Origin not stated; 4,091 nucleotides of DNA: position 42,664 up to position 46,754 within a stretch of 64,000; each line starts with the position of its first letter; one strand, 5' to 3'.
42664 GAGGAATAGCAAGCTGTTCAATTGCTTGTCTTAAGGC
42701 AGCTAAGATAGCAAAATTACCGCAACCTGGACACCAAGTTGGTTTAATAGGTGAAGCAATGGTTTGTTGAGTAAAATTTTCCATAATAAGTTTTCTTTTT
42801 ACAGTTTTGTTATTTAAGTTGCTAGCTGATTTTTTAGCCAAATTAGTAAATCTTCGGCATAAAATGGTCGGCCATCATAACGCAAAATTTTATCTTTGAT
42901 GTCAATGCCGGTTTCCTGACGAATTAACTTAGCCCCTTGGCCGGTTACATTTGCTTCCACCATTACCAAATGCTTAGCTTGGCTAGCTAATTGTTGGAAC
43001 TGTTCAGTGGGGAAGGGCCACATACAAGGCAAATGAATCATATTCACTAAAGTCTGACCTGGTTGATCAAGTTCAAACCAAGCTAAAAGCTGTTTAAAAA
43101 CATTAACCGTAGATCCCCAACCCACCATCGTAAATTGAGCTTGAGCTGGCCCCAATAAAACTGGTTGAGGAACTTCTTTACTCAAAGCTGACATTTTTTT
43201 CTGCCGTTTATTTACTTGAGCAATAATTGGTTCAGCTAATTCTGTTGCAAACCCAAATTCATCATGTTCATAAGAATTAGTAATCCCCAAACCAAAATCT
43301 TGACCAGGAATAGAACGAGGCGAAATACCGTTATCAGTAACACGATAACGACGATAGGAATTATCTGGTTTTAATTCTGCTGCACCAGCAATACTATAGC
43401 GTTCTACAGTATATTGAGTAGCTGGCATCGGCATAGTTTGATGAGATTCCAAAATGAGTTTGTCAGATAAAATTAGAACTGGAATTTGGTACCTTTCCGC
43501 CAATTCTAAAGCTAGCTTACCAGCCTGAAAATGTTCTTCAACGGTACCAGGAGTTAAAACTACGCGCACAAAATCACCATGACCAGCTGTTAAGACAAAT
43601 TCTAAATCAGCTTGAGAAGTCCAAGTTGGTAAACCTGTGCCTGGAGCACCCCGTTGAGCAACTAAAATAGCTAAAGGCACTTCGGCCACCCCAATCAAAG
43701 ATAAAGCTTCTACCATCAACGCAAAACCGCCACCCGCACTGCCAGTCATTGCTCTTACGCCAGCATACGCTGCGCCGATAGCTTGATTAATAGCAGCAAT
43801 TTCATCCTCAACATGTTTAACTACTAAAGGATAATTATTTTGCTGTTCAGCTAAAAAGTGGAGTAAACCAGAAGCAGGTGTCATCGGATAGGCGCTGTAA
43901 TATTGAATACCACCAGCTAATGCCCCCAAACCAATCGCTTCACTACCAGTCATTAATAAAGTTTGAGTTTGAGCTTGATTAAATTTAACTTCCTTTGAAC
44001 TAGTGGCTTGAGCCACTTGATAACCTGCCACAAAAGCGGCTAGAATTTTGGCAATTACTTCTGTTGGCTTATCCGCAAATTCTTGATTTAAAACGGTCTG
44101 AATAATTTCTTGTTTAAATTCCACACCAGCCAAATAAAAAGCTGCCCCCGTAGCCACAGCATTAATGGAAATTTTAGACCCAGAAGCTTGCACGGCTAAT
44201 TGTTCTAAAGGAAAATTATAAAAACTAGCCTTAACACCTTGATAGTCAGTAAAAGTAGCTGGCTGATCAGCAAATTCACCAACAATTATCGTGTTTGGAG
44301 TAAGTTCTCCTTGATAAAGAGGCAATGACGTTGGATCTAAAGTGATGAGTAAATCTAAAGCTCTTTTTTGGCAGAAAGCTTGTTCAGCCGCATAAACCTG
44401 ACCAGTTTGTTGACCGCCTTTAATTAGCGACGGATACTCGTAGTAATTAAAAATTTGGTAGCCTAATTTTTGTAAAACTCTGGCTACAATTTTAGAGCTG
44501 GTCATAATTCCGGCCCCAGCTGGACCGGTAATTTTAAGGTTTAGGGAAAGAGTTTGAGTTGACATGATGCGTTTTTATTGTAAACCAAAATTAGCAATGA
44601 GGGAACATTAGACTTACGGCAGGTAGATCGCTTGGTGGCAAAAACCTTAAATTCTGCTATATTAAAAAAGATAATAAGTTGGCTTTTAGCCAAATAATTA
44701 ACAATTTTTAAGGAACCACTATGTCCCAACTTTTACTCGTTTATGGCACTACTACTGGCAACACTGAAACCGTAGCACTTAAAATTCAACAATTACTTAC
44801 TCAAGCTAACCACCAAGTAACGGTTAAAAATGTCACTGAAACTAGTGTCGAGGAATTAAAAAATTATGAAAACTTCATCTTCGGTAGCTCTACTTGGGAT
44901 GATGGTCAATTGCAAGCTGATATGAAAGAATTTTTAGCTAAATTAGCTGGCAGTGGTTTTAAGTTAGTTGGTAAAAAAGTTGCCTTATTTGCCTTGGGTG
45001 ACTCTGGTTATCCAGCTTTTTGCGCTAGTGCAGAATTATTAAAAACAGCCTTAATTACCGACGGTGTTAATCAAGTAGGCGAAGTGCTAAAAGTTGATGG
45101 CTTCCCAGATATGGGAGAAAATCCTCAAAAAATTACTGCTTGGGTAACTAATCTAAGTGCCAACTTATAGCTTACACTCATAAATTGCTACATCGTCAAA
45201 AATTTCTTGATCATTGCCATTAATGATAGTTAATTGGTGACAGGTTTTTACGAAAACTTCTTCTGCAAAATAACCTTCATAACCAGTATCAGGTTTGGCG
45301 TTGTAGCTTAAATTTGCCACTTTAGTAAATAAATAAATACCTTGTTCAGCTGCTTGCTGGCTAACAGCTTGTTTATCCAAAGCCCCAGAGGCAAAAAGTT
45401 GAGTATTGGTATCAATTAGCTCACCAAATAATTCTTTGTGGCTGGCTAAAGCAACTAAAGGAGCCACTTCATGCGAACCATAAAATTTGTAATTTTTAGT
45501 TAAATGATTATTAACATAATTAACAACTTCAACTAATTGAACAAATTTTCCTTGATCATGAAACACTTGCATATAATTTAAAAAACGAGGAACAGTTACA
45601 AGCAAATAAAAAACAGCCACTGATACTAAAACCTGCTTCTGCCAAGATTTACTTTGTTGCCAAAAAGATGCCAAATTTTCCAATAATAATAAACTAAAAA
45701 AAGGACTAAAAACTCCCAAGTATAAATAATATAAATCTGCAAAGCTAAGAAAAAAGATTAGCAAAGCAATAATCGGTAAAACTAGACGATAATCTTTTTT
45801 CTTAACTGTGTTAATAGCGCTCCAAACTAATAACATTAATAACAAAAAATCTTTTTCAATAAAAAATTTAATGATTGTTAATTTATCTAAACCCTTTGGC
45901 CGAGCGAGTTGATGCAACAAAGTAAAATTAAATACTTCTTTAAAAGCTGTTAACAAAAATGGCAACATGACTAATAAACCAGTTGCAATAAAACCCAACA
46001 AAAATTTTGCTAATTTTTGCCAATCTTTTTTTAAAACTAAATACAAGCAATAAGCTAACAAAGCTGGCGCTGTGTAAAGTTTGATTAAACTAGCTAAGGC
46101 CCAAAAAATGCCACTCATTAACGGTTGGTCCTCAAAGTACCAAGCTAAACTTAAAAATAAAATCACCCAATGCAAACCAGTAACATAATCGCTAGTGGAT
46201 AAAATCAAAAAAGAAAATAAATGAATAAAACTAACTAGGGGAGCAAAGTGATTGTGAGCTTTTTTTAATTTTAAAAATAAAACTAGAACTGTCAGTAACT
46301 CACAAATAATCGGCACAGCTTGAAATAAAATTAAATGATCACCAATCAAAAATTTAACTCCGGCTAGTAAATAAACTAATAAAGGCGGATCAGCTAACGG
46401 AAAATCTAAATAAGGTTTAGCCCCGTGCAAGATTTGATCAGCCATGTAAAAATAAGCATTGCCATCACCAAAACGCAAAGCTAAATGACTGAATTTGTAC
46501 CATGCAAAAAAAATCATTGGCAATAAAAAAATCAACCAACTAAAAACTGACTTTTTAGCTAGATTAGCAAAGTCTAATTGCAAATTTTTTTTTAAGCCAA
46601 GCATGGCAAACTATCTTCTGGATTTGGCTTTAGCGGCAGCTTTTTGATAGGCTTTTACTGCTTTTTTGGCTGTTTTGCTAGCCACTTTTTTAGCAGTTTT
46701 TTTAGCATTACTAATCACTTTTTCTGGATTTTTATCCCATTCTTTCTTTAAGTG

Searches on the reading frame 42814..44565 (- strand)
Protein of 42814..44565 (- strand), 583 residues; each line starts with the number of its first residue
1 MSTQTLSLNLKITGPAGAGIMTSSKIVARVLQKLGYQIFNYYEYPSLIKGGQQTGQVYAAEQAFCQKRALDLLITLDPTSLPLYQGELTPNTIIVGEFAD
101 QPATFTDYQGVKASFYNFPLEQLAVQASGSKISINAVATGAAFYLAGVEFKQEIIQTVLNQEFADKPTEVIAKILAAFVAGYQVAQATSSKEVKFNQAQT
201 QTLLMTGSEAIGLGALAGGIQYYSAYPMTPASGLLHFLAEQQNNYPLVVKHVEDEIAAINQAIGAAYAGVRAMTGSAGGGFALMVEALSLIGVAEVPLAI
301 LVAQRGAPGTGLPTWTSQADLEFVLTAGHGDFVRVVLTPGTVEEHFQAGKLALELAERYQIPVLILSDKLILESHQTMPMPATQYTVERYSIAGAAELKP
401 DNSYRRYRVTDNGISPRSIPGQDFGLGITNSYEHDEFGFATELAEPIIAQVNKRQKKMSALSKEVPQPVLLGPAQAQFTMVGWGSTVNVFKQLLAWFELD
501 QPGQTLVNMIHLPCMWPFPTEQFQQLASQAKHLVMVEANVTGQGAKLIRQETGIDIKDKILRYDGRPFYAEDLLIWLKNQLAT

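Call 68: search_protein_families(library=pfam, proteins=[window:42814-44565:-], max_evalue=0.0001)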
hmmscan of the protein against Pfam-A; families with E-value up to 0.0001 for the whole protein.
window:42814-44565:- (583 aa): 2 families
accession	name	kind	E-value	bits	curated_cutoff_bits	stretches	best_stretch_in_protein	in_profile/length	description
PF01855.24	POR_N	-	1.1e-46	159.9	27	1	214-452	2-230/231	Pyruvate flavodoxin/ferredoxin oxidoreductase, thiamine diP-bdg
PF01558.24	POR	-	3e-22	80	27.4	1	16-183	1-173/173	Pyruvate ferredoxin/flavodoxin oxidoreductase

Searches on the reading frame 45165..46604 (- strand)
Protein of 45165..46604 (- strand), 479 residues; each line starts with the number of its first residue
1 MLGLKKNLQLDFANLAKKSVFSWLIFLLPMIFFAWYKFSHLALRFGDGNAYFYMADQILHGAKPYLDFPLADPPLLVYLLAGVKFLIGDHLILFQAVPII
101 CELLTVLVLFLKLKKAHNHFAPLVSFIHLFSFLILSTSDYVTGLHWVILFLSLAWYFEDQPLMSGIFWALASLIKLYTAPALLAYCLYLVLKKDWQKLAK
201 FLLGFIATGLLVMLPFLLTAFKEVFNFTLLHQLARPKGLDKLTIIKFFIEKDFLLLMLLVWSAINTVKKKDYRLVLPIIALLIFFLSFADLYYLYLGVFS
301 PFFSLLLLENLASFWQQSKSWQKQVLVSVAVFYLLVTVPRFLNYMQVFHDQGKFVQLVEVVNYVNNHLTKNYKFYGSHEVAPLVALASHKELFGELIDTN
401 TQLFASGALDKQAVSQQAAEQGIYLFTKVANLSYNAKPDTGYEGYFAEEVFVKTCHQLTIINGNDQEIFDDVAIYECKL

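Call 68: search_protein_families(library=pfam, proteins=[window:45165-46604:-], max_evalue=0.0001)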
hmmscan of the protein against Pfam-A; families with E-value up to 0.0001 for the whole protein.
window:45165-46604:- (479 aa): 1 family
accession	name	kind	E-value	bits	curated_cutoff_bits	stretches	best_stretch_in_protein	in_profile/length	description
PF13231.12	PMT_2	-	3.9e-05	24.3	26.1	1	73-217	3-158/160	Dolichyl-phosphate-mannose-protein mannosyltransferase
